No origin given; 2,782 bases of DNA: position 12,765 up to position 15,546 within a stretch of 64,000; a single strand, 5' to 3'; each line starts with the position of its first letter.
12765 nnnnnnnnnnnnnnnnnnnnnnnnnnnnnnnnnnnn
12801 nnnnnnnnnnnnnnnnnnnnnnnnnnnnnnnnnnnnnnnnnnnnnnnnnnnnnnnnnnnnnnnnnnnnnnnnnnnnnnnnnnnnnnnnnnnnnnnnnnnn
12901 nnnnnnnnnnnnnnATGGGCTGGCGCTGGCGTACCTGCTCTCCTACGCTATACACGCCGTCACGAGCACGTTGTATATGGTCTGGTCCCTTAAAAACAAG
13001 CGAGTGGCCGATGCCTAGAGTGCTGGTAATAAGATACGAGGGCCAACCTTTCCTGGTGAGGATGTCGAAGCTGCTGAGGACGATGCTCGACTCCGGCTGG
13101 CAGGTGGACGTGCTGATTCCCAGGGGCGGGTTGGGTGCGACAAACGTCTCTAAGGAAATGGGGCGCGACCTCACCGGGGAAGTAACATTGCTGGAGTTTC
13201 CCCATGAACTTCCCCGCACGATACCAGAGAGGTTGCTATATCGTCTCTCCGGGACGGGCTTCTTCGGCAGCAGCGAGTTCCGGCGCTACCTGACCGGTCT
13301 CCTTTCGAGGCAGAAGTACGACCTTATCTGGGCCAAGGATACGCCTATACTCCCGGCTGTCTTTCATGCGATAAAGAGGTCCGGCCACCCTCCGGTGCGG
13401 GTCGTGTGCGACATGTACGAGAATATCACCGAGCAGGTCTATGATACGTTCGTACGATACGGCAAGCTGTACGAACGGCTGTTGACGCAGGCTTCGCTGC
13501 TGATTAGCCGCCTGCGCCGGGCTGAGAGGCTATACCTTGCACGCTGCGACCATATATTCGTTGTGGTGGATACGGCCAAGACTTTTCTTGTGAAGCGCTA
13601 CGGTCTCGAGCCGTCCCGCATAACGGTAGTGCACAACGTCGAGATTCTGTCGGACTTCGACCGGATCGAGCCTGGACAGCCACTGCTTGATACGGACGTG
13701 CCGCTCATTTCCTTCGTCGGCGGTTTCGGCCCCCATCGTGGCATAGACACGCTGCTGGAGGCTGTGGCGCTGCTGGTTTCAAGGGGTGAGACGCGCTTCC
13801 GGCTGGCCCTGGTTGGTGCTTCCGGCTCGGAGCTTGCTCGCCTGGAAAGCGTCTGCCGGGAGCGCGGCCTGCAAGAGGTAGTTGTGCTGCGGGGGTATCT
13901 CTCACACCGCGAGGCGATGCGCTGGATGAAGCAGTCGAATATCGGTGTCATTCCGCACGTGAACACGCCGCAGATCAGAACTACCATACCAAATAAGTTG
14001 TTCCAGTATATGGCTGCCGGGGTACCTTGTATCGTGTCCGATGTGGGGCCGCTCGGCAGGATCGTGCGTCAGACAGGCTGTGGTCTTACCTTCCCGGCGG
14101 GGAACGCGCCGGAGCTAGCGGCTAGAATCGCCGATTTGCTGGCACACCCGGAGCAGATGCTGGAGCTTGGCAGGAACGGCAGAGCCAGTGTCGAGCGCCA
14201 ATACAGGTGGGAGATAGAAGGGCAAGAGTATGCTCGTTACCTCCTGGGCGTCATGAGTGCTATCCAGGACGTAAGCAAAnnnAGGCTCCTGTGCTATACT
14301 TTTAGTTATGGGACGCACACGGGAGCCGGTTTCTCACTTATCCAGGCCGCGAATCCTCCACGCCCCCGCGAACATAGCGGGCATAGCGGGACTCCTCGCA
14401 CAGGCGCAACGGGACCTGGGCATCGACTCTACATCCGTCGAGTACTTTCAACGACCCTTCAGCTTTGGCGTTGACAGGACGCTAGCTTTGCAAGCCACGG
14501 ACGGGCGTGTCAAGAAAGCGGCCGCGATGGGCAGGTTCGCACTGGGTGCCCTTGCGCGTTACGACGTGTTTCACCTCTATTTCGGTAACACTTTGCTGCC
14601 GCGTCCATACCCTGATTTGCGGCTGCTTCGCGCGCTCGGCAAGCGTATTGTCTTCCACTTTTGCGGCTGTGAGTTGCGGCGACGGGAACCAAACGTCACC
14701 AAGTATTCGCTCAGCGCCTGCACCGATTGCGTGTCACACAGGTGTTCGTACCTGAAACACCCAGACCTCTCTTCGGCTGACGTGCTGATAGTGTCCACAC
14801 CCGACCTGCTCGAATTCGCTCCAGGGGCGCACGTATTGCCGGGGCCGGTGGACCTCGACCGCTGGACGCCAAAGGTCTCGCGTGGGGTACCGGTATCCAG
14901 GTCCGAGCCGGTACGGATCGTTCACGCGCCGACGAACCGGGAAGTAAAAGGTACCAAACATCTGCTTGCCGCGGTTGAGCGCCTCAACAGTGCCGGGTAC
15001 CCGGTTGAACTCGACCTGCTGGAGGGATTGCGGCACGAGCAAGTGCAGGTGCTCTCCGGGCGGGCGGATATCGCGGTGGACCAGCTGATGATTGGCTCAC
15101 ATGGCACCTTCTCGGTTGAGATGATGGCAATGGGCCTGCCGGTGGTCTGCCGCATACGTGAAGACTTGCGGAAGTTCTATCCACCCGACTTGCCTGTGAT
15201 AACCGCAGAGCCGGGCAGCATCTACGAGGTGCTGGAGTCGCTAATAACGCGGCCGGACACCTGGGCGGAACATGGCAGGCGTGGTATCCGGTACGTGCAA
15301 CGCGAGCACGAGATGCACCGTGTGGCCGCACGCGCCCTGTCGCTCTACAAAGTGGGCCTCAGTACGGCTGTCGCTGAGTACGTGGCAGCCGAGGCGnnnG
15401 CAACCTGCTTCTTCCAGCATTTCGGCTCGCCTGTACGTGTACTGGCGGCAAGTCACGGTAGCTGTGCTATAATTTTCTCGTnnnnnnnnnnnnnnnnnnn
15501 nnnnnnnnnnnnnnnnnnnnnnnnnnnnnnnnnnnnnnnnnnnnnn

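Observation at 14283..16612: Tandem paralogous GT-B glycosyltransferase-like genes with a conserved four-Cys insertion and duplicated leaderless extended -10 promoters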

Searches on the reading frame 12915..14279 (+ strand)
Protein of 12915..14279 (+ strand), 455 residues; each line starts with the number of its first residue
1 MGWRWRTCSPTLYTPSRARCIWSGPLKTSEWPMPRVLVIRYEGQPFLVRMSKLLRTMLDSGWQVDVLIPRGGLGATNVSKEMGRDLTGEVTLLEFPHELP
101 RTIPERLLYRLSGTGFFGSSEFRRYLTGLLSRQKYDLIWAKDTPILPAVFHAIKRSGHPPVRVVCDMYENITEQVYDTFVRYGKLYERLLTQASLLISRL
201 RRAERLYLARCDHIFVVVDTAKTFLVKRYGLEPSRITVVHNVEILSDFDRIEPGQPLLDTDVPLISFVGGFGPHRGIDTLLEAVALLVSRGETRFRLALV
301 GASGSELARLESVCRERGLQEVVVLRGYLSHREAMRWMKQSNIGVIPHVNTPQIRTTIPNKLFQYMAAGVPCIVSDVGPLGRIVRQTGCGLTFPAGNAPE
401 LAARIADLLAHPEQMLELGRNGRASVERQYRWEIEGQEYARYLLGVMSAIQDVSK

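Call 4: search_protein_families(library=pfam, proteins=[window:12915-14279:+], max_evalue=0.1)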
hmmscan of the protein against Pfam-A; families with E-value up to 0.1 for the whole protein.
window:12915-14279:+ (455 aa): 6 families
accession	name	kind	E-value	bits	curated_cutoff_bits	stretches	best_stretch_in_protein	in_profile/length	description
PF00534.26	Glycos_transf_1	-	2.6e-23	82.9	26.4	1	254-423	7-170/172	Glycosyl transferases group 1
PF13692.12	Glyco_trans_1_4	-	1.2e-22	81.2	27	1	263-410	2-141/142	Glycosyl transferases group 1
PF13439.12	Glyco_transf_4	-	1.4e-11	45.2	28.5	1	53-241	11-164/170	Glycosyltransferase Family 4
PF13579.12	Glyco_trans_4_4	-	4.9e-11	43.7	29.7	1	49-241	6-157/158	Glycosyl transferase 4-like domain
PF13524.12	Glyco_trans_1_2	-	4.1e-09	37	25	1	294-433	14-136/144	Glycosyl transferase-like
PF20706.3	GT4-conflict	-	0.02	14.3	26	0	273-433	210-379/385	Family 4 Glycosyltransferase in conflict systems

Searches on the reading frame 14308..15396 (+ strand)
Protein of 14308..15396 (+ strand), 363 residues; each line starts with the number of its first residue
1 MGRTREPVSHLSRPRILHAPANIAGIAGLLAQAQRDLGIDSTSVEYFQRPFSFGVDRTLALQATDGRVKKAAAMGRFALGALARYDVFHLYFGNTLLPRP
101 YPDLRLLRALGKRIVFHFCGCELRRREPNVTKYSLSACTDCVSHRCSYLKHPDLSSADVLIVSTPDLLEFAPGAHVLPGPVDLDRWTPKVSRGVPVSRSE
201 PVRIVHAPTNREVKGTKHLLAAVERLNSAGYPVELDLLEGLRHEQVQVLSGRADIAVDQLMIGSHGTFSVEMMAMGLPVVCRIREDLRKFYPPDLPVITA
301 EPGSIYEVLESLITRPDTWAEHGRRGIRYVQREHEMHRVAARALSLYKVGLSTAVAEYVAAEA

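Call 4: search_protein_families(library=pfam, proteins=[window:14308-15396:+], max_evalue=0.1)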
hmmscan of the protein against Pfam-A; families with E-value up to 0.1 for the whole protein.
window:14308-15396:+ (363 aa): 1 family
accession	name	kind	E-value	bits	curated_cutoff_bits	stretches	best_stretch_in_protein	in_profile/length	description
PF13524.12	Glyco_trans_1_2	-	1.2e-06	29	25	1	270-344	68-143/144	Glycosyl transferase-like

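Call 8: search_protein_families(library=ncbifam, proteins=[window:14308-15396:+], max_evalue=1)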
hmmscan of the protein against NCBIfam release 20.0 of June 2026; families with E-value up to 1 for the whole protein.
window:14308-15396:+ (363 aa): 1 family
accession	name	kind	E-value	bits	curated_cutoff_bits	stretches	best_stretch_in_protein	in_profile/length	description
NF041876.1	EPS_EpsE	equivalog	0.00016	21.1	400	1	175-237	189-250/389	exopolysaccharide biosynthesis GT4 family glycosyltransferase EpsE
